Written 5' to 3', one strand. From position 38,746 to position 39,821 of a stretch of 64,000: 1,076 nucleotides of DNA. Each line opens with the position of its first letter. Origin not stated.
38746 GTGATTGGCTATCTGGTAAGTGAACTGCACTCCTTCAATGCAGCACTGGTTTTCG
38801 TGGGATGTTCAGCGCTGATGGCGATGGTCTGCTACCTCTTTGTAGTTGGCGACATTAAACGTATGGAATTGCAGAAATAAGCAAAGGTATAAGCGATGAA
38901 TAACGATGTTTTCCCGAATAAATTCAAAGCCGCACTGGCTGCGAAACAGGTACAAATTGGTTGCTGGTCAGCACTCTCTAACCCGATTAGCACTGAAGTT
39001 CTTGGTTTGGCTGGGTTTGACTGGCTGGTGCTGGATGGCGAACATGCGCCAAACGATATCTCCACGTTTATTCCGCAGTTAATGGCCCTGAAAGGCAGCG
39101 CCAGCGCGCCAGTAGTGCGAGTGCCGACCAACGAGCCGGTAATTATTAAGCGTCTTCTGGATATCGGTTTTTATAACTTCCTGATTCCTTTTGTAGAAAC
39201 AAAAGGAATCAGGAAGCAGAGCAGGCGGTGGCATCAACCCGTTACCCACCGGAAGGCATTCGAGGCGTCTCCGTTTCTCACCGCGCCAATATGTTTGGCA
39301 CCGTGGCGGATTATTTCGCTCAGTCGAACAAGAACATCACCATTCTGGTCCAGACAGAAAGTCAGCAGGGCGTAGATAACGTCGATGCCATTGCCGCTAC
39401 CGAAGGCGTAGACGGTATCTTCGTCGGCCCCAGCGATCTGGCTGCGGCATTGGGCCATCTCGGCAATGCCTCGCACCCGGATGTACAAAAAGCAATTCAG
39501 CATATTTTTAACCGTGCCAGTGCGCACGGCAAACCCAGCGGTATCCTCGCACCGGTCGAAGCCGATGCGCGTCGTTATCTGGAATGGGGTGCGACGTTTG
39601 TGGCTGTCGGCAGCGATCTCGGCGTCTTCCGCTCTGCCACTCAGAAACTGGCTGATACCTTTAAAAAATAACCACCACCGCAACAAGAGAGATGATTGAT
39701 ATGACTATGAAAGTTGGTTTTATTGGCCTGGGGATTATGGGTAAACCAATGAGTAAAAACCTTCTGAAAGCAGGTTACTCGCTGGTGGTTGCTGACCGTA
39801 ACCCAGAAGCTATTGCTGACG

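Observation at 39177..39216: garL frameshifted exactly at a perfect 18-bp-arm palindrome: signature of a templated quasi-palindrome mutation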

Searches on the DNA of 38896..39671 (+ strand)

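Call 4: search_dna_similar(query=window:38896-39671:+, collection=ecoli_genomes, mode=near, max_rows=40)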
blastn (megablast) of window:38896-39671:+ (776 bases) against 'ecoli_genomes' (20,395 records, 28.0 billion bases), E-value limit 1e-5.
Records with a match: 5425; places in all: 5427; records where one place covers at least 80% of the query: 5424.
Genomes with a match: 5425 of 5426; with a place that covers at least 80% of the query: 5424. Places per genome that has any: lowest 1, median 1, highest 2. On chromosomes: 5426 places; on plasmids: 1.
Best place of each record, by identity: >=99% 17; 95-99% 5408.
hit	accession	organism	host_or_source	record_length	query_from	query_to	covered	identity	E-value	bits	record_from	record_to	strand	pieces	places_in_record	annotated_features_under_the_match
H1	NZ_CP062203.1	Escherichia coli strain K_EC180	swine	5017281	1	776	100%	100.0%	0e+0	1434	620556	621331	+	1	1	garL: 2-dehydro-3-deoxyglucarate aldolase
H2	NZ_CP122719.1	Escherichia coli strain ETEC1748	Sus scrofa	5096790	1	776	100%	100.0%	0e+0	1434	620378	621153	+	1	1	garL: 2-dehydro-3-deoxyglucarate aldolase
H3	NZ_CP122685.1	Escherichia coli strain ETEC4067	Sus scrofa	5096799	1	776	100%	100.0%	0e+0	1434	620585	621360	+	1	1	garL: 2-dehydro-3-deoxyglucarate aldolase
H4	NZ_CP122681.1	Escherichia coli strain ETEC4068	Sus scrofa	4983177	1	776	100%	100.0%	0e+0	1434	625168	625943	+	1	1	garL: 2-dehydro-3-deoxyglucarate aldolase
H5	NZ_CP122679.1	Escherichia coli strain ETEC4069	Sus scrofa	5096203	1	776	100%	100.0%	0e+0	1434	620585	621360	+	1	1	garL: 2-dehydro-3-deoxyglucarate aldolase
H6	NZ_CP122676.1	Escherichia coli strain ETEC4070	Sus scrofa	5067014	1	776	100%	100.0%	0e+0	1434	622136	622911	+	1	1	garL: 2-dehydro-3-deoxyglucarate aldolase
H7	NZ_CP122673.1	Escherichia coli strain ETEC4071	Sus scrofa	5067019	1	776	100%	100.0%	0e+0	1434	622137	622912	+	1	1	garL: 2-dehydro-3-deoxyglucarate aldolase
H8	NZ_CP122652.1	Escherichia coli strain ETEC4075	Sus scrofa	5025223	1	776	100%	100.0%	0e+0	1434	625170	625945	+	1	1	garL: 2-dehydro-3-deoxyglucarate aldolase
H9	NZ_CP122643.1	Escherichia coli strain ETEC4079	Sus scrofa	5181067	1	776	100%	100.0%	0e+0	1434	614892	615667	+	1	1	garL: 2-dehydro-3-deoxyglucarate aldolase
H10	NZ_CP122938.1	Escherichia coli strain ETEC1701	Sus scrofa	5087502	1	776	100%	100.0%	0e+0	1434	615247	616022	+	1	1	garL: 2-dehydro-3-deoxyglucarate aldolase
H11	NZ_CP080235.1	Escherichia coli O139:H1 strain W13-16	Sus scrofa scrofa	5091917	1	776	100%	99.9%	0e+0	1428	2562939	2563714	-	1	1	garL: 2-dehydro-3-deoxyglucarate aldolase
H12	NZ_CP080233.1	Escherichia coli O139:H1 strain P15-25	Sus scrofa domesticus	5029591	1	776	100%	99.9%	0e+0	1428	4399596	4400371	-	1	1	garL: 2-dehydro-3-deoxyglucarate aldolase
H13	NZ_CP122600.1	Escherichia coli strain ETEC6333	Sus scrofa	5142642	1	776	100%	99.9%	0e+0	1428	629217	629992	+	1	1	garL: 2-dehydro-3-deoxyglucarate aldolase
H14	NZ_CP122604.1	Escherichia coli strain ETEC6334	Sus scrofa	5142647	1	776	100%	99.9%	0e+0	1428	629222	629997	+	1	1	garL: 2-dehydro-3-deoxyglucarate aldolase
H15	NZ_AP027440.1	Escherichia coli strain EC556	Sus scrofa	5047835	1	776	100%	99.4%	0e+0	1400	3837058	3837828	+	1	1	garL: 2-dehydro-3-deoxyglucarate aldolase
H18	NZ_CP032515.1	Escherichia coli strain 118UI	Homo sapiens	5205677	1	776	100%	98.8%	0e+0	1378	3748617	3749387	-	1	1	garL: 2-dehydro-3-deoxyglucarate aldolase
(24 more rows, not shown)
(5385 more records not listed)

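Call 5: get_annotated_region(hit=H1, flank=3000)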
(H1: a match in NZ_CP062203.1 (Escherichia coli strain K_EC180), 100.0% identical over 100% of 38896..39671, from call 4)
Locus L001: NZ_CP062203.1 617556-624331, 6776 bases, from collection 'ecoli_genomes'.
description: Escherichia coli strain K_EC180 chromosome, complete genome
organism: Escherichia coli strain K_EC180 (NCBI taxid 562)
replicon: chromosome; assembly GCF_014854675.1
host: swine; source: feces; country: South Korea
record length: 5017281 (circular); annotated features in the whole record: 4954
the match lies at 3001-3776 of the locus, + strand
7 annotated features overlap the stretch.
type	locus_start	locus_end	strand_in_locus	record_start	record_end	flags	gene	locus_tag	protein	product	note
CDS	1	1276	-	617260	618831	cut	garD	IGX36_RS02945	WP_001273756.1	galactarate dehydratase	-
CDS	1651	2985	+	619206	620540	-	garP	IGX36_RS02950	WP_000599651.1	galactarate/glucarate/glycerate transporter GarP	-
CDS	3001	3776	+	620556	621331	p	garL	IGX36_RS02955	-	2-dehydro-3-deoxyglucarate aldolase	frameshifted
CDS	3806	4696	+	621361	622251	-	garR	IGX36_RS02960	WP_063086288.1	2-hydroxy-3-oxopropionate reductase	-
CDS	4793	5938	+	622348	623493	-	garK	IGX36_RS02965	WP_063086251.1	glycerate 2-kinase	-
RNase_P_RNA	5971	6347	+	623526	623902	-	rnpB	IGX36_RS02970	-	RNase P RNA component class A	-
CDS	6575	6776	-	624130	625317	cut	-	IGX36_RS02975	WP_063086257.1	YhaC family protein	-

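Call 6: get_annotated_region(hit=H15, flank=3000)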
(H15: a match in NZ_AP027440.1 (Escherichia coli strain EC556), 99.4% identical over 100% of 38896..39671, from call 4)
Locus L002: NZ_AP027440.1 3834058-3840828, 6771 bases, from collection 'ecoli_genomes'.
description: Escherichia coli strain EC556 isolate EC556 chromosome, complete genome
organism: Escherichia coli strain EC556 (NCBI taxid 562)
replicon: chromosome; assembly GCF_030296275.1
host: Sus scrofa; source: feces; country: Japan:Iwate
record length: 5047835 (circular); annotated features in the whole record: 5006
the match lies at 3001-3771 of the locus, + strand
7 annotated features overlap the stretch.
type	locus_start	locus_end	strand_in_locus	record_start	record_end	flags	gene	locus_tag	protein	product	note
CDS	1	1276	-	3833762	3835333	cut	garD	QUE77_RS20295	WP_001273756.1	galactarate dehydratase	-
CDS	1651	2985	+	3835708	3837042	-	garP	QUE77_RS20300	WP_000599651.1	galactarate/glucarate/glycerate transporter GarP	-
CDS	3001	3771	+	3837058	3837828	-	garL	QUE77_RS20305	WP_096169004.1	2-dehydro-3-deoxyglucarate aldolase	-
CDS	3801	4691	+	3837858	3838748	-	garR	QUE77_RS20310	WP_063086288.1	2-hydroxy-3-oxopropionate reductase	-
CDS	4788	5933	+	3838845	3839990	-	garK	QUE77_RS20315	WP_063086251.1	glycerate 2-kinase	-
RNase_P_RNA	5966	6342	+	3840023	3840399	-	rnpB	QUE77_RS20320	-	RNase P RNA component class A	-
CDS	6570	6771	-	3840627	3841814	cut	-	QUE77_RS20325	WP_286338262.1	YhaC family protein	-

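Call 7: get_annotated_region(hit=H11, flank=3000)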
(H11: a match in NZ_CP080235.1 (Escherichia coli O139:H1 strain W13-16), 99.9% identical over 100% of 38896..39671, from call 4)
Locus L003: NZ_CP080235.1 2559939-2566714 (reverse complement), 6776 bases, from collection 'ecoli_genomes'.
description: Escherichia coli O139:H1 strain W13-16 chromosome, complete genome
organism: Escherichia coli O139:H1 strain W13-16 (NCBI taxid 2861805)
replicon: chromosome; assembly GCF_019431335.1
host: Sus scrofa scrofa; source: wild boar; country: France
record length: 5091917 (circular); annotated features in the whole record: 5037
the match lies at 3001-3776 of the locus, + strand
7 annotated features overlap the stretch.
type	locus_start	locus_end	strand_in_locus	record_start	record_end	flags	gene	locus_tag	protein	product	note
CDS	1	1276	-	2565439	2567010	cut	garD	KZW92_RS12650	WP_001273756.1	galactarate dehydratase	-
CDS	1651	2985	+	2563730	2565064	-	garP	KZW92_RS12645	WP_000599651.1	galactarate/glucarate/glycerate transporter GarP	-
CDS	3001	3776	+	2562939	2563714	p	garL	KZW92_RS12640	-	2-dehydro-3-deoxyglucarate aldolase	frameshifted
CDS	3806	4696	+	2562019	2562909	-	garR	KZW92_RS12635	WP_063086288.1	2-hydroxy-3-oxopropionate reductase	-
CDS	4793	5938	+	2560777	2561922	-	garK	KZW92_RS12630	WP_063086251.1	glycerate 2-kinase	-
RNase_P_RNA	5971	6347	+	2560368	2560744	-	rnpB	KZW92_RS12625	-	RNase P RNA component class A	-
CDS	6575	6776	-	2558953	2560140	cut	-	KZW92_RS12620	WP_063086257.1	YhaC family protein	-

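Call 8: get_annotated_region(hit=H13, flank=3000)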
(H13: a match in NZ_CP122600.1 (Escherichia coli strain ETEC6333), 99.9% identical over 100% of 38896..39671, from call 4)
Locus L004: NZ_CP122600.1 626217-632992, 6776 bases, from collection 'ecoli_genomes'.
description: Escherichia coli strain ETEC6333 chromosome, complete genome
organism: Escherichia coli strain ETEC6333 (NCBI taxid 562)
replicon: chromosome; assembly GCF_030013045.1
host: Sus scrofa; source: feces; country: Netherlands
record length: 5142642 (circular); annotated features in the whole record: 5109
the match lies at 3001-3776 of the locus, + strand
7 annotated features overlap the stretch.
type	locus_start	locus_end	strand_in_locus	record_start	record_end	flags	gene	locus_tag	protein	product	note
CDS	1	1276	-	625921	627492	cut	garD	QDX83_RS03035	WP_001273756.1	galactarate dehydratase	-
CDS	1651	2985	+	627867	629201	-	garP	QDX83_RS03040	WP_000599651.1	galactarate/glucarate/glycerate transporter GarP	-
CDS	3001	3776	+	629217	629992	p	garL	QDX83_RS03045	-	2-dehydro-3-deoxyglucarate aldolase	frameshifted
CDS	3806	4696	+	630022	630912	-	garR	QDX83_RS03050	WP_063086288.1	2-hydroxy-3-oxopropionate reductase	-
CDS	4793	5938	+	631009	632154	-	garK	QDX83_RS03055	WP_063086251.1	glycerate 2-kinase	-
RNase_P_RNA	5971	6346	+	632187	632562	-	rnpB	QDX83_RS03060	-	RNase P RNA component class A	-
CDS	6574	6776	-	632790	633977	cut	-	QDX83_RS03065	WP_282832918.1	YhaC family protein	-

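Call 9: get_annotated_region(hit=H18, flank=500)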
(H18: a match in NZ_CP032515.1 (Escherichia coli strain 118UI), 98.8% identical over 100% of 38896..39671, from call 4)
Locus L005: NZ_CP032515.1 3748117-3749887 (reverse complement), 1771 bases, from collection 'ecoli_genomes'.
description: Escherichia coli strain 118UI chromosome, complete genome
organism: Escherichia coli strain 118UI (NCBI taxid 562)
replicon: chromosome; assembly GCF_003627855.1
host: Homo sapiens; source: urine; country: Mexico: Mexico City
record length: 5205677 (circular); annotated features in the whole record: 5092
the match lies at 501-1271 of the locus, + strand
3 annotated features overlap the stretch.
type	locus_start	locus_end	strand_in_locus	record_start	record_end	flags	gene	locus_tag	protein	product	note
CDS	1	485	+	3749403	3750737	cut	garP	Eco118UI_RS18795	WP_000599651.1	galactarate/glucarate/glycerate transporter GarP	-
CDS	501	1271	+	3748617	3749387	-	garL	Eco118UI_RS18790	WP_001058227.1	2-dehydro-3-deoxyglucarate aldolase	-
CDS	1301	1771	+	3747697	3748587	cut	garR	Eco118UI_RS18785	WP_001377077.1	2-hydroxy-3-oxopropionate reductase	-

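Call 11: search_dna_similar(query=window:39157-39236:+, collection=ecoli_genomes, mode=near, max_rows=30)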
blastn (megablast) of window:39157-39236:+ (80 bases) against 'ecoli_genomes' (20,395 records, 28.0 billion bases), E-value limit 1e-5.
Records with a match: 5384; places in all: 5385; records where one place covers at least 80% of the query: 5383.
Genomes with a match: 5384 of 5426; with a place that covers at least 80% of the query: 5383. Places per genome that has any: lowest 1, median 1, highest 2. On chromosomes: 5384 places; on plasmids: 1.
Best place of each record, by identity: >=99% 14; 95-99% 1; 90-95% 5368; 80-90% 1.
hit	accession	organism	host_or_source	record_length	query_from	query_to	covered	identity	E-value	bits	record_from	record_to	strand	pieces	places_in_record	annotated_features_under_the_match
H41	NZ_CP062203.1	Escherichia coli strain K_EC180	swine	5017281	1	80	100%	100.0%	2e-33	148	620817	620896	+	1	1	garL: 2-dehydro-3-deoxyglucarate aldolase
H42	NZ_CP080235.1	Escherichia coli O139:H1 strain W13-16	Sus scrofa scrofa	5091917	1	80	100%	100.0%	2e-33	148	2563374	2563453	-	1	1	garL: 2-dehydro-3-deoxyglucarate aldolase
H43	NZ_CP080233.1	Escherichia coli O139:H1 strain P15-25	Sus scrofa domesticus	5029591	1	80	100%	100.0%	2e-33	148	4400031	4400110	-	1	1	garL: 2-dehydro-3-deoxyglucarate aldolase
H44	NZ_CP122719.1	Escherichia coli strain ETEC1748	Sus scrofa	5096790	1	80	100%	100.0%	2e-33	148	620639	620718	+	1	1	garL: 2-dehydro-3-deoxyglucarate aldolase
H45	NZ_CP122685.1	Escherichia coli strain ETEC4067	Sus scrofa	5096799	1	80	100%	100.0%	2e-33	148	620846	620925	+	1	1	garL: 2-dehydro-3-deoxyglucarate aldolase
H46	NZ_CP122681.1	Escherichia coli strain ETEC4068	Sus scrofa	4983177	1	80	100%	100.0%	2e-33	148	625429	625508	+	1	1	garL: 2-dehydro-3-deoxyglucarate aldolase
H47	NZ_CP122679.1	Escherichia coli strain ETEC4069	Sus scrofa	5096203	1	80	100%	100.0%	2e-33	148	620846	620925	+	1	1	garL: 2-dehydro-3-deoxyglucarate aldolase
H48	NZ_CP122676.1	Escherichia coli strain ETEC4070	Sus scrofa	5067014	1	80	100%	100.0%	2e-33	148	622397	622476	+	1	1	garL: 2-dehydro-3-deoxyglucarate aldolase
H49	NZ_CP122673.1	Escherichia coli strain ETEC4071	Sus scrofa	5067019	1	80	100%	100.0%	2e-33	148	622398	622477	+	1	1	garL: 2-dehydro-3-deoxyglucarate aldolase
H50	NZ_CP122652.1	Escherichia coli strain ETEC4075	Sus scrofa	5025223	1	80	100%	100.0%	2e-33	148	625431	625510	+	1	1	garL: 2-dehydro-3-deoxyglucarate aldolase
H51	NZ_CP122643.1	Escherichia coli strain ETEC4079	Sus scrofa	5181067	1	80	100%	100.0%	2e-33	148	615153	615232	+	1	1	garL: 2-dehydro-3-deoxyglucarate aldolase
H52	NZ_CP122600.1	Escherichia coli strain ETEC6333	Sus scrofa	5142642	1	80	100%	100.0%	2e-33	148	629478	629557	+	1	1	garL: 2-dehydro-3-deoxyglucarate aldolase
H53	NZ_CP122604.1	Escherichia coli strain ETEC6334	Sus scrofa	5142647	1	80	100%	100.0%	2e-33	148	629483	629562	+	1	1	garL: 2-dehydro-3-deoxyglucarate aldolase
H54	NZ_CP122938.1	Escherichia coli strain ETEC1701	Sus scrofa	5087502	1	80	100%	100.0%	2e-33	148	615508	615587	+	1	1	garL: 2-dehydro-3-deoxyglucarate aldolase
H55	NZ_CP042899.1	Escherichia coli strain CFSAN061763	missing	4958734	1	80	100%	93.8%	2e-23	115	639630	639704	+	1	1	garL: 2-dehydro-3-deoxyglucarate aldolase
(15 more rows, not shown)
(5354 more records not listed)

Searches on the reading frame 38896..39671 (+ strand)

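Call 37: search_solved_structures(query=L002:3001-3768:+, max_evalue=1e-10)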
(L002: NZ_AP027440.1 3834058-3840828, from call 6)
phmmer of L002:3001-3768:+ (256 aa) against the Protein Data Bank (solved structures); distinct sequences matched with E-value up to 1e-10: 21.
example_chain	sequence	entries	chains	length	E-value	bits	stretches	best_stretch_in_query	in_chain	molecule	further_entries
1dxe_A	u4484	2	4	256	3.9e-168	560.4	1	1-256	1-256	2-DEHYDRO-3-DEOXY-GALACTARATE ALDOLASE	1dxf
7v8t_A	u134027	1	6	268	8e-71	241.7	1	5-255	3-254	2,4-dihydroxyhept-2-ene-1,7-dioic acid aldolase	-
2v5j_A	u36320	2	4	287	2.1e-69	237.1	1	6-254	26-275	2,4-DIHYDROXYHEPT-2-ENE-1,7-DIOIC ACID ALDOLASE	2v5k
4b5s_A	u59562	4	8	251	2.6e-69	236.8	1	7-254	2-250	4-HYDROXY-2-OXO-HEPTANE-1,7-DIOATE ALDOLASE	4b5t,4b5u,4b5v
4b5w_A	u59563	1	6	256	1.8e-68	234.1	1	7-254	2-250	4-HYDROXY-2-OXO-HEPTANE-1,7-DIOATE ALDOLASE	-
4b5x_A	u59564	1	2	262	3.7e-68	233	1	7-254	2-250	4-HYDROXY-2-OXO-HEPTANE-1,7-DIOATE ALDOLASE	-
2vws_A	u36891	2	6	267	6.9e-65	222.3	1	3-252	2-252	YFAU, 2-KETO-3-DEOXY SUGAR ALDOLASE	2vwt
7et8_A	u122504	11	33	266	4.7e-64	219.6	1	8-255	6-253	4-hydroxy-2-oxoheptanedioate aldolase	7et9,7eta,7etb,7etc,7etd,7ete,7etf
4mf4_A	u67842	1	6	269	7.1e-55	189.5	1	19-249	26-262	HpcH/HpaI aldolase/citrate lyase family protein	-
8adq_A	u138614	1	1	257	3.1e-37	131.8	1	17-252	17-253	HpcH/HpaI aldolase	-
7o5i_A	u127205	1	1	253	3.7e-37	131.5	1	20-252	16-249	HpcH/HpaI aldolase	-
6r62_A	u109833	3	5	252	3.8e-37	131.5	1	20-252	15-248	HpcH/HpaI aldolase | hydroxyketoacid aldolase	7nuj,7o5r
7nnk_A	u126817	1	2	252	3.9e-37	131.4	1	20-252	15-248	HpcH/HpaI aldolase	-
7nr1_A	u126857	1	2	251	4.2e-37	131.3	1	20-252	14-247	HpcH/HpaI aldolase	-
7o5w_AAA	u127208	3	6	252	7.2e-37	130.6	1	20-252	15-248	HpcH/HpaI aldolase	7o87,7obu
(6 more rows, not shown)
